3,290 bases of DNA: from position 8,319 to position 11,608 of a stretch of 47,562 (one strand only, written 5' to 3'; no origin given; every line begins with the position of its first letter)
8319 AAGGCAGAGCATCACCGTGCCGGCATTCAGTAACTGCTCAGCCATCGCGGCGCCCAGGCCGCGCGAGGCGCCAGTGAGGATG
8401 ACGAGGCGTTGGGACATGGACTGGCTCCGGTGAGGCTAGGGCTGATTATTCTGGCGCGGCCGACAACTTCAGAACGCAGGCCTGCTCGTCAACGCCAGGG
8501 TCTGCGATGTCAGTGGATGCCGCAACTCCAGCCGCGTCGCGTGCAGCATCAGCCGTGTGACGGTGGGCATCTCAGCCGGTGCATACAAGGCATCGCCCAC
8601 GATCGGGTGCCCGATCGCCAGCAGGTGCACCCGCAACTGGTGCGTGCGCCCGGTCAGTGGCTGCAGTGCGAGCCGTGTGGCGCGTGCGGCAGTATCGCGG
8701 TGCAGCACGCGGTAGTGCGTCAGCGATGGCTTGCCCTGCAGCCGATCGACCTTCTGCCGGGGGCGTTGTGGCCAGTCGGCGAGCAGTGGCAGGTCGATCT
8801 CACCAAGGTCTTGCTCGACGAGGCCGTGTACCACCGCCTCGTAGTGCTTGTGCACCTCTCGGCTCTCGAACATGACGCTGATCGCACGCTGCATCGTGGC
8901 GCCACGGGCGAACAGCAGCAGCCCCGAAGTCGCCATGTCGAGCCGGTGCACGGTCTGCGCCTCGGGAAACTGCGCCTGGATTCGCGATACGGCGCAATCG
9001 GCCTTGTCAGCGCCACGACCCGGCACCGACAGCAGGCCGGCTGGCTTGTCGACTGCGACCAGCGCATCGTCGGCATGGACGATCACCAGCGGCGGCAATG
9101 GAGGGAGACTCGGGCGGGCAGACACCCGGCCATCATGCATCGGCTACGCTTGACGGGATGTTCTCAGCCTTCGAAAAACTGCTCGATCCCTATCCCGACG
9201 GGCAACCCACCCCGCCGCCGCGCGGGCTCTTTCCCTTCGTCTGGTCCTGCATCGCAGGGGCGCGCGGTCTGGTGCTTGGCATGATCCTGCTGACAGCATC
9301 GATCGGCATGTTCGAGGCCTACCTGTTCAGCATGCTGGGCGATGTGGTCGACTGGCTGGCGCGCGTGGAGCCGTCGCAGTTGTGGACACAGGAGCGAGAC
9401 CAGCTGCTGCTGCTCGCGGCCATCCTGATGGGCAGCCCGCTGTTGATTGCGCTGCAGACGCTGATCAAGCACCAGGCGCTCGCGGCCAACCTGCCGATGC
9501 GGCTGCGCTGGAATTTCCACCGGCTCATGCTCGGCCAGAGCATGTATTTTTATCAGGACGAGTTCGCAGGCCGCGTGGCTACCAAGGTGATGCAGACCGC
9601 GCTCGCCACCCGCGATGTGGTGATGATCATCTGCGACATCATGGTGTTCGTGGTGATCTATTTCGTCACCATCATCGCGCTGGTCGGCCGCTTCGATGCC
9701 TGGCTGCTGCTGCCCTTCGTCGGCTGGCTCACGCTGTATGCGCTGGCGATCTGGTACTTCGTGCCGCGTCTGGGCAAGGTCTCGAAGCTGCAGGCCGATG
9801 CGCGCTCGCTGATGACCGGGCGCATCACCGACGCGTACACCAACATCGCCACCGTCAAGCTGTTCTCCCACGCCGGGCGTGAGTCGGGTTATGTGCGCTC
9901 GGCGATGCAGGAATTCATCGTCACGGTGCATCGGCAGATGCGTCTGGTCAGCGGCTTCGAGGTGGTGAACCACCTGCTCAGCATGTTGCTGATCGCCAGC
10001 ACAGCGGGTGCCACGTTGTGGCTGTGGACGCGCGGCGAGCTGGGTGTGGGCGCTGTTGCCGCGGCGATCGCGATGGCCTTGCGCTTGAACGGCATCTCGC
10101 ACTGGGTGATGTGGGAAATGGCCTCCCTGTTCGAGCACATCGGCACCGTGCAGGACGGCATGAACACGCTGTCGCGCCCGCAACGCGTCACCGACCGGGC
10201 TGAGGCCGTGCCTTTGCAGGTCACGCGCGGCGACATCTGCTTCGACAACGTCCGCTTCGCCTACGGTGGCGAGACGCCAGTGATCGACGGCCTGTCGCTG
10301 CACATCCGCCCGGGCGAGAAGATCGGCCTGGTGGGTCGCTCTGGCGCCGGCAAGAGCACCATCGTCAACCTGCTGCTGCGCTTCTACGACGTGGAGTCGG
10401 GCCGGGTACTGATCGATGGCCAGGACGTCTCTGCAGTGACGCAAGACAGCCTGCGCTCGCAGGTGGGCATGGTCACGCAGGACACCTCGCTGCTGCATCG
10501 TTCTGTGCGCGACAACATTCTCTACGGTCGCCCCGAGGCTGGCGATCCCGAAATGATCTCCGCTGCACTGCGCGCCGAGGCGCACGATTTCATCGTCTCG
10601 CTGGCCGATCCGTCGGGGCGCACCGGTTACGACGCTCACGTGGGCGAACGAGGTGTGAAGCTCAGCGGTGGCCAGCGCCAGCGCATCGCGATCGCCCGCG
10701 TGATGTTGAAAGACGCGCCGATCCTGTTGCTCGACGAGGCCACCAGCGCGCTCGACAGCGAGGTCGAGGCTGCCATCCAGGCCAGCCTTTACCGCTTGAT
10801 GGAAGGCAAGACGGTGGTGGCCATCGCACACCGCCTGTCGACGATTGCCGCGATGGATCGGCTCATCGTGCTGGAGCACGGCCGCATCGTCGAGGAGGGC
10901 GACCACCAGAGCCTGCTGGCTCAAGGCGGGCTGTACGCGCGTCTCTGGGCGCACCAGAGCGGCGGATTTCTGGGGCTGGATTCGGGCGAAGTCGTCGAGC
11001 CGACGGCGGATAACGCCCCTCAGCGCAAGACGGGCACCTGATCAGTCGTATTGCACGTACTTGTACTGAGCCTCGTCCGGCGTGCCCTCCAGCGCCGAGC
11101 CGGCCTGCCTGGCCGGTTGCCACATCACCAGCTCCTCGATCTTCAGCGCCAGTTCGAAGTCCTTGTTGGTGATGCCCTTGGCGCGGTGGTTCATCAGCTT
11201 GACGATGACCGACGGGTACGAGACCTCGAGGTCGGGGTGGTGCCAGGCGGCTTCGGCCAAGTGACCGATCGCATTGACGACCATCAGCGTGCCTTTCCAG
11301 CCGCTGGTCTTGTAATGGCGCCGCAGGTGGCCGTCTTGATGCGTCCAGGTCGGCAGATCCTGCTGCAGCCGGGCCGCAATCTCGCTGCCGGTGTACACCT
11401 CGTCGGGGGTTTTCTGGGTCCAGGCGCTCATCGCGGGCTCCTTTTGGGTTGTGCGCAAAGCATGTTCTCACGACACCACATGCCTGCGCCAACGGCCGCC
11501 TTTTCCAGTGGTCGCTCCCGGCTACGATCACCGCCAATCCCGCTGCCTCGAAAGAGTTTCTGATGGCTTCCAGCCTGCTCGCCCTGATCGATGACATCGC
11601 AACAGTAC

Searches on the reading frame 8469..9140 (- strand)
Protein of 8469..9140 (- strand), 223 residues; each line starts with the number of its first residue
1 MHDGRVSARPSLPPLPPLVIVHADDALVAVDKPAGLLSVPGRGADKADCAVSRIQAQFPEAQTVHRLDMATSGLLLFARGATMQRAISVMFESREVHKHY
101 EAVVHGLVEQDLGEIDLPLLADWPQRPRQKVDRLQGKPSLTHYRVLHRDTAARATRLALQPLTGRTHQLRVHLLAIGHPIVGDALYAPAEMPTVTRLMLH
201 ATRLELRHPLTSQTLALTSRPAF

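Call 16: search_protein_families(library=pfam, proteins=[window:8469-9140:-], max_evalue=0.01)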
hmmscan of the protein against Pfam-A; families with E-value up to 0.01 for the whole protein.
window:8469-9140:- (223 aa): 1 family
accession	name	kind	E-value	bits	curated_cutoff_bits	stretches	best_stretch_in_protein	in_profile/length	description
PF00849.27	PseudoU_synth_2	-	5.3e-32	111.6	26.8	1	27-174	2-151/152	RNA pseudouridylate synthase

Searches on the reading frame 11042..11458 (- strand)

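Call 14: search_protein_families(library=pfam, proteins=[window:11042-11458:-], max_evalue=0.01)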
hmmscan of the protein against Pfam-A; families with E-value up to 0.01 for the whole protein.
window:11042-11458:- (138 aa): 1 family
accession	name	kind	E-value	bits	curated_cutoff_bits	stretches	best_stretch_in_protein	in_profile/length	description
PF01329.24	Pterin_4a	-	1.2e-23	83.5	26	1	22-110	3-91/91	Pterin 4 alpha carbinolamine dehydratase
